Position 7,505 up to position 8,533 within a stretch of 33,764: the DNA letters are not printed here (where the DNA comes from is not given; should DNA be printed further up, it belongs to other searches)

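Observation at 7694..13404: Both thioesterase domains carry Cys instead of Ser at the nucleophile elbow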

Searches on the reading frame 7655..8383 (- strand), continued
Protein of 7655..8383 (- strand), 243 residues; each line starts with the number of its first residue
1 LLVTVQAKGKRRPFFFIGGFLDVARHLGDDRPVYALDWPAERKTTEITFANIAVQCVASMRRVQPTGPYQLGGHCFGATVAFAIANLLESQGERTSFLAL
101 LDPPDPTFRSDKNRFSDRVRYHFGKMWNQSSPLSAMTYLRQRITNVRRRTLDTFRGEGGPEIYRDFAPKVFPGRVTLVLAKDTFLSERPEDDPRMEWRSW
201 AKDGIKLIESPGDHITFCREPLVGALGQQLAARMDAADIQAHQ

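Call 46: search_solved_structures(query=window:7655-8383:-, max_evalue=10, show_alignments=1)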
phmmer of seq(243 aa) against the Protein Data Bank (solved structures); distinct sequences matched with E-value up to 10: 47.
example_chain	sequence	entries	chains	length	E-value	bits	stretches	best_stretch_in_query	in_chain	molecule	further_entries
4zxh_A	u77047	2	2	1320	6.8e-13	51.8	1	20-106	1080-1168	ABBFA_003403 | Tyrocidine synthetase 3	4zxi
7dxo_A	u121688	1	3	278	3.5e-09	39.6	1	7-103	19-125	Non-ribosomal peptide synthetase 4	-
7crn_A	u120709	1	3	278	4.9e-09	39.1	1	7-103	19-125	Non-ribosomal peptide synthetase 4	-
6ecd_A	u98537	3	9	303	6.6e-08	35.4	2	18-105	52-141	Vlm2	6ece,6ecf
6ecb_A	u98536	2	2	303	9.1e-08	35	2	18-105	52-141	Vlm2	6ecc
3ils_A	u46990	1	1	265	3.1e-07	33.2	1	27-108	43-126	Aflatoxin biosynthesis polyketide synthase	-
7r0x_A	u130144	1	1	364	3.4e-07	33.1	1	18-107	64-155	Polyketide synthase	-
3tej_A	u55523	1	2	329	5.3e-07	32.5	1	25-109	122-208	Enterobactin synthase component F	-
2roq_A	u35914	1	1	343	5.5e-07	32.4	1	25-109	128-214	Enterobactin synthetase component F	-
6ojc_A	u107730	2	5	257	1.4e-06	31.1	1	47-103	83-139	NocB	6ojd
8cg4_A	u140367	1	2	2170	5.1e-06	29.3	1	29-108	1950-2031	Norsolorinic acid synthase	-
5ja1_A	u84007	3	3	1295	7.9e-06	28.6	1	48-108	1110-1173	Enterobactin synthase component F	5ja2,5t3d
4z49_A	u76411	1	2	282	5.9e-05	25.8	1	44-93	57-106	Fatty acid synthase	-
3tjm_A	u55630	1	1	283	6.2e-05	25.7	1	44-93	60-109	Fatty acid synthase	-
1xkt_A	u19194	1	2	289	6.3e-05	25.7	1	44-93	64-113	fatty acid synthase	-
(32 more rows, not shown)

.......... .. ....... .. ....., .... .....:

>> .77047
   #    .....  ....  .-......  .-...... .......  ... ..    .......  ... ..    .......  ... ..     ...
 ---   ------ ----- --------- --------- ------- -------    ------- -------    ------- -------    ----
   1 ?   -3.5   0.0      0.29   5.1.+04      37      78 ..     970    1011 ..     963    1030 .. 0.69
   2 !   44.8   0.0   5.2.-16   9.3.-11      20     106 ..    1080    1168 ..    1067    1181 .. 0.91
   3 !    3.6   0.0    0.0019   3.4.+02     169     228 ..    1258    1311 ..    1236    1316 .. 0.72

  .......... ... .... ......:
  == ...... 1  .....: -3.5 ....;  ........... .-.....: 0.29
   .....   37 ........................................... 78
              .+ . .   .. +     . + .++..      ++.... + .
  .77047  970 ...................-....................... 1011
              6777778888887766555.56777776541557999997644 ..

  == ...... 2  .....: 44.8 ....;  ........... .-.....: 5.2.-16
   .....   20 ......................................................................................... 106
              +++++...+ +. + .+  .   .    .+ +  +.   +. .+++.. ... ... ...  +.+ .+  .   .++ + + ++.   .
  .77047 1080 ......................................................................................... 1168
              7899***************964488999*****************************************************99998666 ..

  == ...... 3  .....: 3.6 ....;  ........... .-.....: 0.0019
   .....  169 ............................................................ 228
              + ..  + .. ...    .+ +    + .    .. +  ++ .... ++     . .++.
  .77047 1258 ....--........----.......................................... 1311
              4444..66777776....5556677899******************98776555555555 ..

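Call 51: predict_structure(alignment_id=A3)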
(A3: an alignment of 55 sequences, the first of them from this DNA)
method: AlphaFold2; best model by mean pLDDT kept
length: 243 residues; sequences in the alignment: 55
mean_pLDDT: 87.0   pTM: 0.81
mean pLDDT of the five models: 87.0, 85.3, 84.8, 84.7, 84.0
residues with pLDDT >= 90: 142; 70-90: 70; 50-70: 26; < 50: 5
segments of 3 or more residues with pLDDT < 50: 156-158
pLDDT, mean of each block of 10 residues (from residue 1): 93 93 93 91 73 95 97 94 97 98 77 63 81 87 74 57 80 96 80 91 96 89 95 97 90
secondary structure, 60 per line:
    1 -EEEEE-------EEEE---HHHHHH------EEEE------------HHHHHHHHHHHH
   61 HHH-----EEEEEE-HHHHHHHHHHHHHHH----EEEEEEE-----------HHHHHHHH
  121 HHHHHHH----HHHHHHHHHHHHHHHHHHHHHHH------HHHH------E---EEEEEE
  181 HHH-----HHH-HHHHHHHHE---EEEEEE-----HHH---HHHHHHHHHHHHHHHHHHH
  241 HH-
elements in order: E2-6 E14-17 H21-26 E33-36 H49-63 E69-74 H76-90 E95-101 H113-127 H132-154 H161-164 E175-180 H193-200 E205-210 H222-242

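Call 52: find_encoding_contigs(protein=P0291, flank=10000, max_places=2)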
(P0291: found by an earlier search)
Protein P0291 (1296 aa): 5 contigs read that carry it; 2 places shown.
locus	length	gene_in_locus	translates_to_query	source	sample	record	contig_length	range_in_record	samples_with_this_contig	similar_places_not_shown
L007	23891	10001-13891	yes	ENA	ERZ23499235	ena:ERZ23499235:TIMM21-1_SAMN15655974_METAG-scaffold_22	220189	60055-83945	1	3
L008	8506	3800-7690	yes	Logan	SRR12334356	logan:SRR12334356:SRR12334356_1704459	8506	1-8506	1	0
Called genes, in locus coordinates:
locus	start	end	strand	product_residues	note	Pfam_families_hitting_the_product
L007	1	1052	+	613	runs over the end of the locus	PF00664:ABC_membrane, PF00005:ABC_tran, PF02463:SMC_N (weak)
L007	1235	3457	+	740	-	PF00141:peroxidase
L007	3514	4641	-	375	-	PF02771:Acyl-CoA_dh_N, PF02770:Acyl-CoA_dh_M, PF00441:Acyl-CoA_dh_1, PF08028:Acyl-CoA_dh_2 (weak)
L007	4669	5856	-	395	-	PF02771:Acyl-CoA_dh_N, PF02770:Acyl-CoA_dh_M, PF00441:Acyl-CoA_dh_1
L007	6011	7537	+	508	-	PF02696:SelO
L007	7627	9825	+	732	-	PF00384:Molybdopterin, PF01568:Molydop_binding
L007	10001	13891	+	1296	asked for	PF00668:Condensation, PF00501:AMP-binding, PF13193:AMP-binding_C (weak), PF00550:PP-binding, PF00975:Thioesterase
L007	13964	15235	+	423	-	PF01053:Cys_Met_Meta_PP, PF00155:Aminotran_1_2, PF01041:DegT_DnrJ_EryC1, PF00266:Aminotran_5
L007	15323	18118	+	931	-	PF00662:Proton_antipo_N (weak), PF00361:Proton_antipo_M, PF13244:MbhD, PF20501:MbhE, PF04039:MnhB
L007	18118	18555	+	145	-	PF00420:Oxidored_q2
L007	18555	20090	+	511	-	PF00361:Proton_antipo_M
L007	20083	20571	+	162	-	PF01899:MNHE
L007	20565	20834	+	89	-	PF04066:MrpF_PhaF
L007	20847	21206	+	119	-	PF03334:PhaG_MnhG_YufB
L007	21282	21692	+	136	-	-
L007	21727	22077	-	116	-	-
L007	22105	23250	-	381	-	PF00005:ABC_tran, PF13304:AAA_21 (faint), PF03459:TOBE (faint), PF17912:OB_MalK, PF08402:TOBE_2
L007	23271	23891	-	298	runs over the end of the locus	PF00528:BPD_transp_1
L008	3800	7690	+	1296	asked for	PF00668:Condensation, PF00501:AMP-binding, PF13193:AMP-binding_C (weak), PF00550:PP-binding, PF00975:Thioesterase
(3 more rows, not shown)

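Call 53: find_encoding_contigs(protein=P0309, flank=10000, max_places=2)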
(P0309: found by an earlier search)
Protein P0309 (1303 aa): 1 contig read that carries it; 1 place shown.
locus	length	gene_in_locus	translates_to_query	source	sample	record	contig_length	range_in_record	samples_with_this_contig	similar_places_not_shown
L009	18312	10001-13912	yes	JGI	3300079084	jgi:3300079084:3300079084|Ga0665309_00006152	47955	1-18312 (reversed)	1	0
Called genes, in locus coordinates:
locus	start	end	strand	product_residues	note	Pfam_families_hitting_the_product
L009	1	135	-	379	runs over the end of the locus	PF02563:Poly_export, PF22461:SLBB_2 (weak), PF10531:SLBB, PF22461:SLBB_2, PF10531:SLBB (weak)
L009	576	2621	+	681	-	-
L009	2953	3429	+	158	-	PF01814:Hemerythrin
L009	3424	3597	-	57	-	-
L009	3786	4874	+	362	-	PF01370:Epimerase, PF04321:RmlD_sub_bind (faint), PF16363:GDP_Man_Dehyd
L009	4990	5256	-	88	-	-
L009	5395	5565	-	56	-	-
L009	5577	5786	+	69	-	-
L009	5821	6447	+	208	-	-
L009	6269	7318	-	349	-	PF06723:MreB_Mbl, PF25229:Salactin (weak), PF00022:Actin (faint)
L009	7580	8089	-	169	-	-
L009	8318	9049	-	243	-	-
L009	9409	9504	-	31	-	-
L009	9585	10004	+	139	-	-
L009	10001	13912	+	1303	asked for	PF00668:Condensation, PF00501:AMP-binding, PF13193:AMP-binding_C (weak), PF00550:PP-binding, PF00975:Thioesterase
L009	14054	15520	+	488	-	PF03659:Glyco_hydro_71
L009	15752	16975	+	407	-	PF00069:Pkinase, PF07714:PK_Tyr_Ser-Thr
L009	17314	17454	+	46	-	-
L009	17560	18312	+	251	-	?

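Call 56: fold_search(model_id=the predicted structure, library=pdb)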
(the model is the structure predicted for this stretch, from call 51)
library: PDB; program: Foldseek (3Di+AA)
matches with E <= 10: 1627; with E <= 0.001: 807
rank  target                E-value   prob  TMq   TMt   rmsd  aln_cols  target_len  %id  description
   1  4zxh                  1.0e-15  1.00  0.66  0.14   8.5       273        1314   20  Crystal Structure of holo-AB3403 a four domain nonribosomal peptide synthetase from Acinetobacter Baumanii (released 2015-12-30)
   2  7crn_C                9.5e-15  1.00  0.66  0.61   8.5       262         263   22  The Functional Characterization and Crystal Structure of the Bifunctional Thioesterase Catalyzing Epimerization and Cy (released 2021-08-18)
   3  6ojd_A                4.3e-14  1.00  0.62  0.66   7.8       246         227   20  A high-resolution crystal structure of covalent complex of NocB thioesterase domain with fluorophosphonate nocardicin  (released 2019-09-11)
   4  7crn_A                5.5e-14  1.00  0.64  0.59   8.2       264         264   22  The Functional Characterization and Crystal Structure of the Bifunctional Thioesterase Catalyzing Epimerization and Cy (released 2021-08-18)
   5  7dxo_A                6.7e-14  1.00  0.65  0.60   7.8       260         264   22  The mutant of bifunctional thioesterase catalyzing epimerization and cyclization (released 2022-01-26)
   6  8q0t_B                7.5e-14  1.00  0.61  0.55  10.3       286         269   17  Identification and optimisation of novel inhibitors of the Polyketide synthetase 13 thioesterase domain with antituber (released 2023-11-22)
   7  6ojd_C                1.9e-13  1.00  0.60  0.64   7.9       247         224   21  A high-resolution crystal structure of covalent complex of NocB thioesterase domain with fluorophosphonate nocardicin  (released 2019-09-11)
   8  5v3w_B                2.3e-13  1.00  0.59  0.54   9.8       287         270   19  Crystal Structure of the Apo form of Thioesterase domain of Mtb Pks13 (released 2017-07-05)
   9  3tej_B                2.5e-13  1.00  0.64  0.55   7.3       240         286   19  Crystal structure of a domain fragment involved in peptide natural product biosynthesis (released 2012-01-18)
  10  6ojd_B                2.8e-13  1.00  0.63  0.67   7.8       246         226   20  A high-resolution crystal structure of covalent complex of NocB thioesterase domain with fluorophosphonate nocardicin  (released 2019-09-11)
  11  3tej_A                3.2e-13  1.00  0.65  0.50   9.5       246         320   20  Crystal structure of a domain fragment involved in peptide natural product biosynthesis (released 2012-01-18)
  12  6ojd_D                3.4e-13  1.00  0.59  0.64   8.2       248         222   20  A high-resolution crystal structure of covalent complex of NocB thioesterase domain with fluorophosphonate nocardicin  (released 2019-09-11)
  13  6ojc                  4.6e-13  1.00  0.59  0.64   8.2       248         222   20  A high-resolution crystal structure of NocB thioesterase domain from Nocardicin cluster (released 2019-09-11)
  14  6ecf_E                8.7e-13  1.00  0.58  0.54  11.1       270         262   20  Vlm2 thioesterase domain with genetically encoded 2,3-diaminopropionic acid bound with a dodecadepsipeptide, space gro (released 2018-12-12)
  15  5ja1_A                1.0e-12  1.00  0.64  0.14   8.3       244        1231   20  EntF, a Terminal Nonribosomal Peptide Synthetase Module Bound to the MbtH-Like Protein YbdZ (released 2016-09-14)
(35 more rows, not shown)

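Call 64: search_protein_families(library=pfam, proteins=[P0132, P0134, P0136, P0137, P0151, P0177, P0145, P0156], max_evalue=0.00001)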
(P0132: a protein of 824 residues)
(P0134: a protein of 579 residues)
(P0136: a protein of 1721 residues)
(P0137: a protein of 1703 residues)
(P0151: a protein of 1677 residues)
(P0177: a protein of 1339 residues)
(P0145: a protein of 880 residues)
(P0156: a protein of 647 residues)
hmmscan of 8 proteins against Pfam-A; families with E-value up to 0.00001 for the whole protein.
P0132 (824 aa): 3 families
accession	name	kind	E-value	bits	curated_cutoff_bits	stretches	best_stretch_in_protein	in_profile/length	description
PF00668.25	Condensation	-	5.4e-76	256.6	30.6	1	6-436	1-444/456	Condensation domain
PF00975.26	Thioesterase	-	1.9e-14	54.9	26.4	1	635-691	47-103/226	Thioesterase domain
PF00550.31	PP-binding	-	5.8e-13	49.3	20.8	1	495-556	3-66/67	Phosphopantetheine attachment site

P0134 (579 aa): 2 families
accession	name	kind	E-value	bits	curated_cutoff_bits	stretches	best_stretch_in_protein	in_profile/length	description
PF00975.26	Thioesterase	-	3.5e-54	184.8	26.4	2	301-543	1-212/226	Thioesterase domain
PF00561.26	Abhydrolase_1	-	4.1e-08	33.6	25.8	0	301-465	1-143/245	alpha/beta hydrolase fold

P0136 (1721 aa): 6 families
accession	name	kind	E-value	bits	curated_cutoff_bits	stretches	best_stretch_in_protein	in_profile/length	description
PF00668.25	Condensation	-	3.7e-122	408.7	30.6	1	74-513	3-451/456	Condensation domain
PF00501.34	AMP-binding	-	1.6e-64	218.6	29.9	1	546-900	1-384/384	AMP-binding enzyme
PF00975.26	Thioesterase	-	7.2e-44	151.1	26.4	2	1459-1560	3-105/226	Thioesterase domain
PF18563.6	TubC_N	-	2.3e-19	69.7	26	1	4-54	1-51/52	TubC N-terminal docking domain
PF00550.31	PP-binding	-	6.5e-16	58.8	20.8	1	1061-1122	2-65/67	Phosphopantetheine attachment site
PF13193.12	AMP-binding_C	-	2.7e-12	47.9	24.5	1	957-1031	1-76/76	AMP-binding enzyme C-terminal domain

P0137 (1703 aa): 8 families
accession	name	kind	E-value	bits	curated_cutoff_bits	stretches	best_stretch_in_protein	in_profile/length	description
PF00668.25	Condensation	-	1.4e-130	436.5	30.6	1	42-489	2-456/456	Condensation domain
PF00501.34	AMP-binding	-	3.6e-95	319.4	29.9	1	509-857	1-384/384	AMP-binding enzyme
PF00975.26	Thioesterase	-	9.7e-52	176.9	26.4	2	1042-1258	18-220/226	Thioesterase domain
PF00550.31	PP-binding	-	7.1e-20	71.5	20.8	1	1373-1435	2-66/67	Phosphopantetheine attachment site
PF13193.12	AMP-binding_C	-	7.9e-12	46.4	24.5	0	933-972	1-40/76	AMP-binding enzyme C-terminal domain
PF12697.13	Abhydrolase_6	-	8.9e-10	40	26.3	0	1469-1584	18-123/217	Alpha/beta hydrolase family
PF12146.15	Hydrolase_4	-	4.6e-09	36.4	27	0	1501-1591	59-139/239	Serine aminopeptidase, S33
PF00561.26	Abhydrolase_1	-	6.6e-08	33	25.8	0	1023-1167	2-144/245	alpha/beta hydrolase fold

P0151 (1677 aa): 4 families
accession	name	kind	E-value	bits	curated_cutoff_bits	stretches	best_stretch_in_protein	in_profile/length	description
PF00501.34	AMP-binding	-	8.2e-53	180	29.9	1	60-415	22-384/384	AMP-binding enzyme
PF00975.26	Thioesterase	-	2.4e-35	123.2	26.4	2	1438-1660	2-213/226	Thioesterase domain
PF08659.16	KR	-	2.3e-30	106.3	22.6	1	821-1004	1-180/180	KR domain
PF00550.31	PP-binding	-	4.1e-14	53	20.8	1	1089-1152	2-67/67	Phosphopantetheine attachment site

P0177 (1339 aa): 5 families
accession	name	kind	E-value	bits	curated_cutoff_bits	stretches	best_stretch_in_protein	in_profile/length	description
PF00501.34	AMP-binding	-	7e-83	279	29.9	1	468-819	1-384/384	AMP-binding enzyme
PF00668.25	Condensation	-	1.7e-47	162.6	30.6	1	12-443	5-451/456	Condensation domain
PF00975.26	Thioesterase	-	3.2e-15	57.4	26.4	1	1081-1282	16-216/226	Thioesterase domain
PF00550.31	PP-binding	-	2.3e-12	47.4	20.8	1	976-1039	3-67/67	Phosphopantetheine attachment site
PF13193.12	AMP-binding_C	-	6.5e-07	30.6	24.5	1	875-950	1-76/76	AMP-binding enzyme C-terminal domain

P0145 (880 aa): 4 families
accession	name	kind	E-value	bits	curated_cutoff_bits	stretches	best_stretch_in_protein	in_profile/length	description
PF00501.34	AMP-binding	-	9.4e-76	255.5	29.9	1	23-374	2-384/384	AMP-binding enzyme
PF00975.26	Thioesterase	-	7.2e-20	72.6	26.4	1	645-858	29-222/226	Thioesterase domain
PF13193.12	AMP-binding_C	-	5.1e-15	56.6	24.5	1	428-504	1-76/76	AMP-binding enzyme C-terminal domain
PF00550.31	PP-binding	-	1.7e-14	54.2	20.8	1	540-603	2-67/67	Phosphopantetheine attachment site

P0156 (647 aa): 4 families
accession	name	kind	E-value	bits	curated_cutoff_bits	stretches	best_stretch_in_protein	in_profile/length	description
PF00501.34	AMP-binding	-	3.8e-33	115.3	29.9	1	1-159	222-383/384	AMP-binding enzyme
PF00975.26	Thioesterase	-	5.5e-21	76.3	26.4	1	407-627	16-219/226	Thioesterase domain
PF00550.31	PP-binding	-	1.3e-15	57.8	20.8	1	314-376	2-66/67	Phosphopantetheine attachment site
PF13193.12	AMP-binding_C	-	5.8e-14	53.2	24.5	1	216-284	4-76/76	AMP-binding enzyme C-terminal domain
